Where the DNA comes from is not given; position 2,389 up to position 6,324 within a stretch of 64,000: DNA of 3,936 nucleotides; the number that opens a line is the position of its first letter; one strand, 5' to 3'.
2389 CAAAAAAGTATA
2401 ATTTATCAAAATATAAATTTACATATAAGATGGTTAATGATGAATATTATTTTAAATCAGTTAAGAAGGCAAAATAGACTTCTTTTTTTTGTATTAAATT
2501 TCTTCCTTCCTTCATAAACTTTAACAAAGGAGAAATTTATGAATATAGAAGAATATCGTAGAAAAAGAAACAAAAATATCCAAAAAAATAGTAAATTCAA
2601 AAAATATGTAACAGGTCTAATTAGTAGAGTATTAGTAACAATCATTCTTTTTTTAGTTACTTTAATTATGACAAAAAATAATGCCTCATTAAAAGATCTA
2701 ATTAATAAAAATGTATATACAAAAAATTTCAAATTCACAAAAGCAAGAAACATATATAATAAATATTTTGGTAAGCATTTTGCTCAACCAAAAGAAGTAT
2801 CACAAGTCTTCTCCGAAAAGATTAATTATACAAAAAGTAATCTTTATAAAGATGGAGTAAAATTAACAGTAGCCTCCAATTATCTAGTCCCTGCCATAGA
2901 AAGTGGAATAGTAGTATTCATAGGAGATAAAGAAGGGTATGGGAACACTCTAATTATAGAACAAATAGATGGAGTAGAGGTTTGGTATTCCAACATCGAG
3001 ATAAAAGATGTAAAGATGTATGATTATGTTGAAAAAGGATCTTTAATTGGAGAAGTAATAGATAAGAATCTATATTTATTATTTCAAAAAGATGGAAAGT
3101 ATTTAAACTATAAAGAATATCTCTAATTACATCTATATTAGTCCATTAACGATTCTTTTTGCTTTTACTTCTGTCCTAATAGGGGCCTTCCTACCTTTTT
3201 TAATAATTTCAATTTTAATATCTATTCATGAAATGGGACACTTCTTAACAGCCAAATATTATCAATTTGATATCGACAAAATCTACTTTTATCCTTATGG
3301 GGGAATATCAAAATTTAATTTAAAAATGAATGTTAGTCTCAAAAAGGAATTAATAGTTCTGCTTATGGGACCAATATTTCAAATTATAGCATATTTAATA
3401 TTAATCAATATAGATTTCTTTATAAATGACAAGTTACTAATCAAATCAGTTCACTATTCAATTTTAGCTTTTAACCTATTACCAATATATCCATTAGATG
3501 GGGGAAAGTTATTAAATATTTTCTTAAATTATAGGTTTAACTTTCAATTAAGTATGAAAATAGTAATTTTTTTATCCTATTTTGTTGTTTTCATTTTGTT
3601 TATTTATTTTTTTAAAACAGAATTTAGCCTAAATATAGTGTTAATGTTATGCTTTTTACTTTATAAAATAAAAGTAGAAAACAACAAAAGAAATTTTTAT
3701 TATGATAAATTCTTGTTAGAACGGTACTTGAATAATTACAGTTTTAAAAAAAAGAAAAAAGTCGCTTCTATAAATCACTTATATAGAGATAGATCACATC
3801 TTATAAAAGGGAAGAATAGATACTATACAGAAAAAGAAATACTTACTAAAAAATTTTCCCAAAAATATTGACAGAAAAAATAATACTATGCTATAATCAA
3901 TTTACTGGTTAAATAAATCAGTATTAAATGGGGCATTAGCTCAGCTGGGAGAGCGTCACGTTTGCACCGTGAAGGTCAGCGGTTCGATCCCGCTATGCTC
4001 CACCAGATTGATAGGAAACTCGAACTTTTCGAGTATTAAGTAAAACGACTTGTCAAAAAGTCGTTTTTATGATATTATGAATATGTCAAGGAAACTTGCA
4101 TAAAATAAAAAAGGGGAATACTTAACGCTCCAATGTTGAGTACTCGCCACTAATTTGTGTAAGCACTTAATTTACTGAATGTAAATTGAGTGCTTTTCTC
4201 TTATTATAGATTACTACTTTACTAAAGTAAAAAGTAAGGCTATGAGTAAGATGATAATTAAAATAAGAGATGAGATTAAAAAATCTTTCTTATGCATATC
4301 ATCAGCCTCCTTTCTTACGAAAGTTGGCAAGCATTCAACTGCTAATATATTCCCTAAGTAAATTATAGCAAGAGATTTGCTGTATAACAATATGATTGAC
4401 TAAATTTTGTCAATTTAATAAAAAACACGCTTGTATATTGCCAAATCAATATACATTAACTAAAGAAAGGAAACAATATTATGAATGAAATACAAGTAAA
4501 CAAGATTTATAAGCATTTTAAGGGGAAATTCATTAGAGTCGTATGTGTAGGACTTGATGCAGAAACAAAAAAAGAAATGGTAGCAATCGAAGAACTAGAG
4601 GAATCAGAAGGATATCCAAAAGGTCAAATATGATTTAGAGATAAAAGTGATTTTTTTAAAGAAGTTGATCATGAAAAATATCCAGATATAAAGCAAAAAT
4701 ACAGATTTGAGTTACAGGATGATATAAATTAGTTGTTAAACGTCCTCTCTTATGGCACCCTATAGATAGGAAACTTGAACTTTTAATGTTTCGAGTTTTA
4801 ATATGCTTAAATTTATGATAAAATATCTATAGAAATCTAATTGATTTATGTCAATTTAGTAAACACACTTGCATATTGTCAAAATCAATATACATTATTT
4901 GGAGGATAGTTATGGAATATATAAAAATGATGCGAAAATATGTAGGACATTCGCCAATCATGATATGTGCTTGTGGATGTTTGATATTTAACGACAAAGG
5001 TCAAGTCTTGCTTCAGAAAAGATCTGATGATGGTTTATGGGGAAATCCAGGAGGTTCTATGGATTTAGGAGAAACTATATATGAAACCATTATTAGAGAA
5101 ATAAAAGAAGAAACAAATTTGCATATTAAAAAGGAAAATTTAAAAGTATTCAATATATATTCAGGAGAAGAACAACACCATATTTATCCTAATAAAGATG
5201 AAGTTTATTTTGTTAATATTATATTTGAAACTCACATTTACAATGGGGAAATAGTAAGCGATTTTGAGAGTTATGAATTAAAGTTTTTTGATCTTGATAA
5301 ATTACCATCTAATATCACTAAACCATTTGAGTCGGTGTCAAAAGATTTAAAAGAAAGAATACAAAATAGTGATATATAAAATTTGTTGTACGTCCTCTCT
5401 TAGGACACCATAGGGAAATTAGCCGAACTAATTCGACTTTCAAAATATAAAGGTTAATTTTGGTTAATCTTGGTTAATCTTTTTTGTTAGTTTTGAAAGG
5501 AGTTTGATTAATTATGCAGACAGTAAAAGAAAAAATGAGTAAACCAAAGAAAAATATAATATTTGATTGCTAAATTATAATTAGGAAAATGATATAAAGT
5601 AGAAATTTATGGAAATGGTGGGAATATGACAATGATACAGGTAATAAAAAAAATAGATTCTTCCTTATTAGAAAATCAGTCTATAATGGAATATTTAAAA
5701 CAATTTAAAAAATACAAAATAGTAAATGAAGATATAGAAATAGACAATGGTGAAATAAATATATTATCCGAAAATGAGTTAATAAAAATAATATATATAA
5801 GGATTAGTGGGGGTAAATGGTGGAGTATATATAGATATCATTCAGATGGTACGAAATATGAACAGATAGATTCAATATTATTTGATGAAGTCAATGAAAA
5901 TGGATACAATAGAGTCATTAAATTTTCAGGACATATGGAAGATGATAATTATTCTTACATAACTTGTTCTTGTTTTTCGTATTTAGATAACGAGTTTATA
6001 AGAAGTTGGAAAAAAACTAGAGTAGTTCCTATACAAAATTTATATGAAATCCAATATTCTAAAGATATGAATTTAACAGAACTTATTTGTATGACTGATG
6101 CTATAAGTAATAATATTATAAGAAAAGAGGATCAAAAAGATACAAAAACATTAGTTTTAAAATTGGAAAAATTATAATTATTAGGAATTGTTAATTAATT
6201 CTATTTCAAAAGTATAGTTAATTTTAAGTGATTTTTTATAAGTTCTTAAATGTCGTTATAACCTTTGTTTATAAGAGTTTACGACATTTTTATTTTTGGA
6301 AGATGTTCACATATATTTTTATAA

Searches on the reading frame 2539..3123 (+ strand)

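Call 11: search_protein_families(library=pfam, proteins=[window:2539-3123:+], max_evalue=0.01)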
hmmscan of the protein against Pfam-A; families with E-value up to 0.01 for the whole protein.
window:2539-3123:+ (195 aa): 1 family
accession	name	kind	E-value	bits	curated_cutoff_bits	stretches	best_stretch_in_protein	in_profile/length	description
PF01551.29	Peptidase_M23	-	6e-13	49.2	28.7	1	104-177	3-76/96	Peptidase family M23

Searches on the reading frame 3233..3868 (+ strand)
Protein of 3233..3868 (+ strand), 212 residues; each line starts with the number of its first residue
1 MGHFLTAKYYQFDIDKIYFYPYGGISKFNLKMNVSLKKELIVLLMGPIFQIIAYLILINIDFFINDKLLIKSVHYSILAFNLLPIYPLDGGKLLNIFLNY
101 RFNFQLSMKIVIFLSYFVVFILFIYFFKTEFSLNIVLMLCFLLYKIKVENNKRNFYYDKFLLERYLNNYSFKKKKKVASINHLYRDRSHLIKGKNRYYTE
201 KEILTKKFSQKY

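Call 11: search_protein_families(library=pfam, proteins=[window:3233-3868:+], max_evalue=0.01)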
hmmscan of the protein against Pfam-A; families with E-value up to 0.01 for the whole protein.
window:3233-3868:+ (212 aa): 1 family
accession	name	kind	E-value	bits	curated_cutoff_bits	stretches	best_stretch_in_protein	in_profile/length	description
PF02163.28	Peptidase_M50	-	1.8e-12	47.5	27.2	2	75-123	171-219/221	Peptidase family M50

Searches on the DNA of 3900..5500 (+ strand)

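Call 33: search_rna_families(source=window, start=3900, end=5500, threshold=evalue, max_evalue=5)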
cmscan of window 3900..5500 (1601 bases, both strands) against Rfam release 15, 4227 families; matches with E-value up to 5: 4.
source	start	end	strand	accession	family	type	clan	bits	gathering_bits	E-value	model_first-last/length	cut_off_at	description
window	3930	4002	+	RF00005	tRNA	Gene; tRNA;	CL00001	64.5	29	2.6e-13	1-71/71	no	tRNA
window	4870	4926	+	RF02311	TtnuHACA3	Gene; snRNA; snoRNA; HACA-box;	-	22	100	1.8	1-152/152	no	Tetrahymena snoRNA TtnuHACA3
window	4163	4221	-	RF02418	Spd-sr07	Gene; sRNA;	-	21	55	2.8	1-63/63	no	Streptococcus sRNA Spd-sr07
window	3978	4124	+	RF04321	tmRNA_permuted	Gene;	-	14.4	47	2.7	36-98/213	no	permuted transfer-messenger RNA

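Call 61: search_dna_similar(query=window:4840-4905:+, collection=plasmids, mode=distant, max_rows=12, max_evalue=1)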
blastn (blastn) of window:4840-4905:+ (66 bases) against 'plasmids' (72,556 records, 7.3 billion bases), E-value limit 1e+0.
Records with a match: 16; places in all: 16; records where one place covers at least 80% of the query: 0.
Best place of each record, by identity: 90-95% 1; 80-90% 15.
By first word of the organism name: Clostridioides 16.
By predicted mobility (MOB-suite, as given by PLSDB): non-mobilizable 16.
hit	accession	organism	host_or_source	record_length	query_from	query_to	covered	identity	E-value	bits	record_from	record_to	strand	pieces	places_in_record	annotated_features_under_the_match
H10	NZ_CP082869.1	Clostridioides difficile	-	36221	12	43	48%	87.5%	1e-1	41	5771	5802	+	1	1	phage portal protein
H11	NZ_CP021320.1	Clostridioides difficile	Homo sapiens,cell culture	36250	12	43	48%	87.5%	1e-1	41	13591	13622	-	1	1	phage portal protein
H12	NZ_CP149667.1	Clostridioides difficile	Dog,single cell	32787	12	43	48%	87.5%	1e-1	41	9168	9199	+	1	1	phage portal protein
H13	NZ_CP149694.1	Clostridioides difficile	Dog,single cell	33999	12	43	48%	87.5%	1e-1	41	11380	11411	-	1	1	phage portal protein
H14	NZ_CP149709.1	Clostridioides difficile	Dog,single cell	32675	12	43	48%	87.5%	1e-1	41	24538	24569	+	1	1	phage portal protein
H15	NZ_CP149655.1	Clostridioides difficile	Homo sapiens,single cell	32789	12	43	48%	87.5%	1e-1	41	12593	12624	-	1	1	phage portal protein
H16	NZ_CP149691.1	Clostridioides difficile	Dog,single cell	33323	12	43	48%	87.5%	1e-1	41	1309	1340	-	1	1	phage portal protein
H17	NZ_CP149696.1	Clostridioides difficile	Dog,single cell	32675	12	43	48%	87.5%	1e-1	41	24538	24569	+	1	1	phage portal protein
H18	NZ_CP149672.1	Clostridioides difficile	Dog,single cell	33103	12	43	48%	87.5%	1e-1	41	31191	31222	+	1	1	phage portal protein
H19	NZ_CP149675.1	Clostridioides difficile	Dog,single cell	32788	12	43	48%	87.5%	1e-1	41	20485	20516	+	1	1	phage portal protein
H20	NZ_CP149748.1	Clostridioides difficile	Homo sapiens,single cell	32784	12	43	48%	87.5%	1e-1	41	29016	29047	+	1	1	phage portal protein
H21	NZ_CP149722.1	Clostridioides difficile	Homo sapiens,single cell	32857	12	43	48%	87.5%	1e-1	41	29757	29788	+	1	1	phage portal protein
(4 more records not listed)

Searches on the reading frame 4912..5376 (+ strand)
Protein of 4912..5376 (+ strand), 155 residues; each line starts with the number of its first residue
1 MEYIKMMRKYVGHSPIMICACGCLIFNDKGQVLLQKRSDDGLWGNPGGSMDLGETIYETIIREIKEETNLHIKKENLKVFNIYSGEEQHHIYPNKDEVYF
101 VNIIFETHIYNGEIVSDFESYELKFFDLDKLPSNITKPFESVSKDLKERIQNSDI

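Call 11: search_protein_families(library=pfam, proteins=[window:4912-5376:+], max_evalue=0.01)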
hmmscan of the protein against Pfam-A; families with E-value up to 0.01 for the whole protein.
window:4912-5376:+ (155 aa): 3 families
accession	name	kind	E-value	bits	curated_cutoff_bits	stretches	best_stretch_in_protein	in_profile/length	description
PF00293.34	NUDIX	-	3.7e-18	66.3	21.1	1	21-133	6-121/134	NUDIX domain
PF14815.12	NUDIX_4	-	1.9e-05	24.9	35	1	23-81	3-55/113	NUDIX domain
PF22327.2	Nudt16-like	-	0.00025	21.5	27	1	27-84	20-77/161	U8 snoRNA-decapping enzyme-like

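Call 78: find_encoding_contigs(protein=window:4912-5376:+, flank=5000, max_places=6)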
Protein window:4912-5376:+ (155 aa): 2 contigs read that carry it; 2 places shown.
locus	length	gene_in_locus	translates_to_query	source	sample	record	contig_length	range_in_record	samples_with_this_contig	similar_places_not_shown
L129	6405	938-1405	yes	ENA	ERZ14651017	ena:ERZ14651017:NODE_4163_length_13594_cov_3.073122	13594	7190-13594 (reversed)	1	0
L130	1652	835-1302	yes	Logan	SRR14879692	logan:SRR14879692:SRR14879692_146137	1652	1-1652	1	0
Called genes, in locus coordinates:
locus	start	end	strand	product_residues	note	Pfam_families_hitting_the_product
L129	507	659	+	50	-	PF07866:DUF1653 (weak)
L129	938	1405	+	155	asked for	PF00293:NUDIX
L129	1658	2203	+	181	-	-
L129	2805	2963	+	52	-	-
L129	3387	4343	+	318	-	PF03851:UvdE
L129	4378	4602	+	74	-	PF07866:DUF1653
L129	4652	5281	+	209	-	PF00081:Sod_Fe_N, PF02777:Sod_Fe_C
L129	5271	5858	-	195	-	PF00440:TetR_N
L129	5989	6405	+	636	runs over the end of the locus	PF03176:MMPL, PF00873:ACR_tran (faint), PF03176:MMPL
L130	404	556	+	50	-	PF07866:DUF1653 (weak)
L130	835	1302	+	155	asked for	PF00293:NUDIX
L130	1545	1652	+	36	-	?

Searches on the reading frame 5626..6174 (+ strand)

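Call 11: search_protein_families(library=pfam, proteins=[window:5626-6174:+], max_evalue=0.01)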
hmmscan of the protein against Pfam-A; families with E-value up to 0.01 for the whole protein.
window:5626-6174:+ (183 aa): 0 families

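Call 89: search_protein_families(library=pfam, proteins=[window:5626-6174:+], max_evalue=1)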
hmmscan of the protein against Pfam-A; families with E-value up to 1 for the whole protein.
window:5626-6174:+ (183 aa): 2 families
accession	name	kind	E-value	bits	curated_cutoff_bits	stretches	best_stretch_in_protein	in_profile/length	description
PF16348.10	CoV_NSP4_C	-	0.093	14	27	0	92-126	43-77/96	Coronavirus replicase NSP4, C-terminal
PF22644.2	BsNagA_N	-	0.84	9.9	27.4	1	43-64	6-27/50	BsNagA composite domain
